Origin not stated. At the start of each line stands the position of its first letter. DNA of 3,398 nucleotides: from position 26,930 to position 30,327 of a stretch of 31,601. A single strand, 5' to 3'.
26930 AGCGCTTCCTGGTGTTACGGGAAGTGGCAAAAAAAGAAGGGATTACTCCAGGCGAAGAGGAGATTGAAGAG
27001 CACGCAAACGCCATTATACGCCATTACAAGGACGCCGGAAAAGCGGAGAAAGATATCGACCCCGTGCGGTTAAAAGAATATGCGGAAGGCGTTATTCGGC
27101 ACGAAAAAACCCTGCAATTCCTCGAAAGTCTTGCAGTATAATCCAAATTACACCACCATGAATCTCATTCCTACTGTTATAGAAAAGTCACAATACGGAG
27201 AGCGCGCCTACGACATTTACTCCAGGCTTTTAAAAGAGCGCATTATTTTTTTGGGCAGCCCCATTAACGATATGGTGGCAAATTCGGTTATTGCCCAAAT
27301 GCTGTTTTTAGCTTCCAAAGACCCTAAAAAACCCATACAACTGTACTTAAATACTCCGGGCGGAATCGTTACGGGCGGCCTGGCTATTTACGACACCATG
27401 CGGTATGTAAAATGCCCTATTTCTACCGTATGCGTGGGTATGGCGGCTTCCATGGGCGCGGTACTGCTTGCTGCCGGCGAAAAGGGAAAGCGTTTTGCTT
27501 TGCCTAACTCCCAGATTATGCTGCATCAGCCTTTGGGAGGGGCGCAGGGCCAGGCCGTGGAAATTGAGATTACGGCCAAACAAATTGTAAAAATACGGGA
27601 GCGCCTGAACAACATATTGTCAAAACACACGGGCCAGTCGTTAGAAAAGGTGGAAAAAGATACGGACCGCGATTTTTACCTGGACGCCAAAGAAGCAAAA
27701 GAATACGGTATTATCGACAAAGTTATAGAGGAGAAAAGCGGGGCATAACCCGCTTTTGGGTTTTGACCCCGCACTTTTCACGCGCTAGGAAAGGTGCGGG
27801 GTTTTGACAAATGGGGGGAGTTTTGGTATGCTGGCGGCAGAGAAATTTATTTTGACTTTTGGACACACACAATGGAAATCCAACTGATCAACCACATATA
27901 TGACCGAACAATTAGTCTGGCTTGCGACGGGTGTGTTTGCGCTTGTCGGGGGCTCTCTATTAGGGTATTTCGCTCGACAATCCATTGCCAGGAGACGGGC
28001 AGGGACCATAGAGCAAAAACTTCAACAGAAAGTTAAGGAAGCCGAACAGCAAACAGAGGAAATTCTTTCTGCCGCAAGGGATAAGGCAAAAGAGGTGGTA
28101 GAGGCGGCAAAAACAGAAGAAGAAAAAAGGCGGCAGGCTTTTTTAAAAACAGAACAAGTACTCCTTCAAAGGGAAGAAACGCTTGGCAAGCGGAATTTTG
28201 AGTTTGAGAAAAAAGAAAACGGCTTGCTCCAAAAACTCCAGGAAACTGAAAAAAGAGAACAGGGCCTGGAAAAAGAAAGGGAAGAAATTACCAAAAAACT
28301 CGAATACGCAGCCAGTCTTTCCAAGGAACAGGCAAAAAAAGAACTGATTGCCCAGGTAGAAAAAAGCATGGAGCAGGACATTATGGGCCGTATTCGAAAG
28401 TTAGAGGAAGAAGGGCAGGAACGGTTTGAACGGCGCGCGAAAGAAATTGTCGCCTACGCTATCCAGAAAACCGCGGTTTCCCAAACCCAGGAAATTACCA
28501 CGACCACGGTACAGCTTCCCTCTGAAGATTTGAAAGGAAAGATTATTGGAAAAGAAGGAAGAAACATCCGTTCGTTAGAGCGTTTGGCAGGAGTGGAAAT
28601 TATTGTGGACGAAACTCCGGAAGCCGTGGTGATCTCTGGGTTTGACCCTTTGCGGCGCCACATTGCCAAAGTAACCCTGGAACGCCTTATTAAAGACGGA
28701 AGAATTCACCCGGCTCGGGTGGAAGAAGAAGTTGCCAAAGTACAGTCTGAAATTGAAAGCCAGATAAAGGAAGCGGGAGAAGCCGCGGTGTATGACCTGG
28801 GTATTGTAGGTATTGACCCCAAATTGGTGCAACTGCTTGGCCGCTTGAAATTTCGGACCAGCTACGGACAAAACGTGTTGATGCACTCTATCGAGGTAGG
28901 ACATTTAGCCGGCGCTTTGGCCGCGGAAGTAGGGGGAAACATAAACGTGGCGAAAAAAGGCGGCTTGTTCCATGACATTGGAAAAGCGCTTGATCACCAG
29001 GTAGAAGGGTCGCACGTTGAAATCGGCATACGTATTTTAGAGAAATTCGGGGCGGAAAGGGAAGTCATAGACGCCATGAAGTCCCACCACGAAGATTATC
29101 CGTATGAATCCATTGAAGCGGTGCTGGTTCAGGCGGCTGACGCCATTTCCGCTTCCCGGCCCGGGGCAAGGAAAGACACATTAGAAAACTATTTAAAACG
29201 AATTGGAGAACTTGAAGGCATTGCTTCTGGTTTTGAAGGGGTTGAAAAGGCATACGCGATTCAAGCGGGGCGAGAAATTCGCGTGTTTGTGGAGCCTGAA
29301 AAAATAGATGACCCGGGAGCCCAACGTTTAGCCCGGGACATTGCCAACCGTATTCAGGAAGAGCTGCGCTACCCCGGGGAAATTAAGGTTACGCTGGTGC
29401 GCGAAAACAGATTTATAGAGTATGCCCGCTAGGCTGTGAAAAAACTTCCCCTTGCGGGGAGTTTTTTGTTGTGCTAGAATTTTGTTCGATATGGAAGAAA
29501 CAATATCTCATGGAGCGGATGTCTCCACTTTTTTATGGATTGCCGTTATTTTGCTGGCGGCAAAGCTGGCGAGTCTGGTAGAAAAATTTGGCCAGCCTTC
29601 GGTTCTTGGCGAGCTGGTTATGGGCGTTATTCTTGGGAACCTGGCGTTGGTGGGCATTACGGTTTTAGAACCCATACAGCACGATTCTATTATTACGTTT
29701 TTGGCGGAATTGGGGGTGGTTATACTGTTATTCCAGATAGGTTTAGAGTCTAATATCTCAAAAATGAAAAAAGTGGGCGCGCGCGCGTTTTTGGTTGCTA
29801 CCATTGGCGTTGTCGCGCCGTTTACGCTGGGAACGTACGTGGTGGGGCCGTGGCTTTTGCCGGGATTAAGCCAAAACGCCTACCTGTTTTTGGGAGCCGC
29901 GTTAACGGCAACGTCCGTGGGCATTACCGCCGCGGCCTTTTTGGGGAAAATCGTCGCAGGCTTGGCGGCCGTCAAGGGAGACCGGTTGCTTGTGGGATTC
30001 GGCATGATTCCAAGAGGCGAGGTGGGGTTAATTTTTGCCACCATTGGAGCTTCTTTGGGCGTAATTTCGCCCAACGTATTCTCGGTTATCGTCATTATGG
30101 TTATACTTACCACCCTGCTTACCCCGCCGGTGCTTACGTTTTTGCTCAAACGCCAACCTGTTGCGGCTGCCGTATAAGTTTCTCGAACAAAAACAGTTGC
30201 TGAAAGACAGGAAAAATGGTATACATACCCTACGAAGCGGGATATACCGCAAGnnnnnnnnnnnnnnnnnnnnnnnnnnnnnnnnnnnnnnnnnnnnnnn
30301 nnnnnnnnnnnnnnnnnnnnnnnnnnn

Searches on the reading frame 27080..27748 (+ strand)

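Call 39: search_protein_families(library=pfam, proteins=[window:27080-27748:+], max_evalue=0.01)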
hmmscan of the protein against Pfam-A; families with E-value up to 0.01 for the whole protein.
window:27080-27748:+ (222 aa): 3 families
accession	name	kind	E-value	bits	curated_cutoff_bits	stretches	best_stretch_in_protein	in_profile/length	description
PF00574.28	CLP_protease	-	2.2e-85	285.6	20.2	1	40-218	3-181/182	Clp protease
PF01972.22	SDH_protease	-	0.0031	17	31.3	1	52-131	59-140/286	ClpP-like SDH-type serine proteinase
PF25145.1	NfeD1b_N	-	0.0074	16.3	40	0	72-129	20-77/189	NfeD1b, N-terminal domain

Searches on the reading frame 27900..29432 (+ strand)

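Call 39: search_protein_families(library=pfam, proteins=[window:27900-29432:+], max_evalue=0.01)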
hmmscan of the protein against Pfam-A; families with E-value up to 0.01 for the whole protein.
window:27900-29432:+ (510 aa): 4 families
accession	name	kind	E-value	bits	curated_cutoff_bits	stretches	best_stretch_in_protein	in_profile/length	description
PF12072.13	RNase_Y_N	-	1.4e-25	90.3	32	1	8-193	3-199/201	RNase Y N-terminal region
PF01966.28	HD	-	6.1e-18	65.6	22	1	327-418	2-115/116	HD domain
PF00013.35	KH_1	-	4.3e-09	36.4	21.5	1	201-260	1-64/66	KH domain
PF13083.13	KH_KhpA-B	-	0.0011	19.3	32.1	1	180-230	8-58/73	KhpA/KhpB, KH domain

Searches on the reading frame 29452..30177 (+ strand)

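Call 39: search_protein_families(library=pfam, proteins=[window:29452-30177:+], max_evalue=0.01)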
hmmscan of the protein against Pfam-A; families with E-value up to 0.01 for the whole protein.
window:29452-30177:+ (241 aa): 1 family
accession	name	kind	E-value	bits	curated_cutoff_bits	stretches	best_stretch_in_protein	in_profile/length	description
PF00999.27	Na_H_Exchanger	-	1.6e-31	109.9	26.2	2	34-163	4-125/375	Sodium/hydrogen exchanger, transmembrane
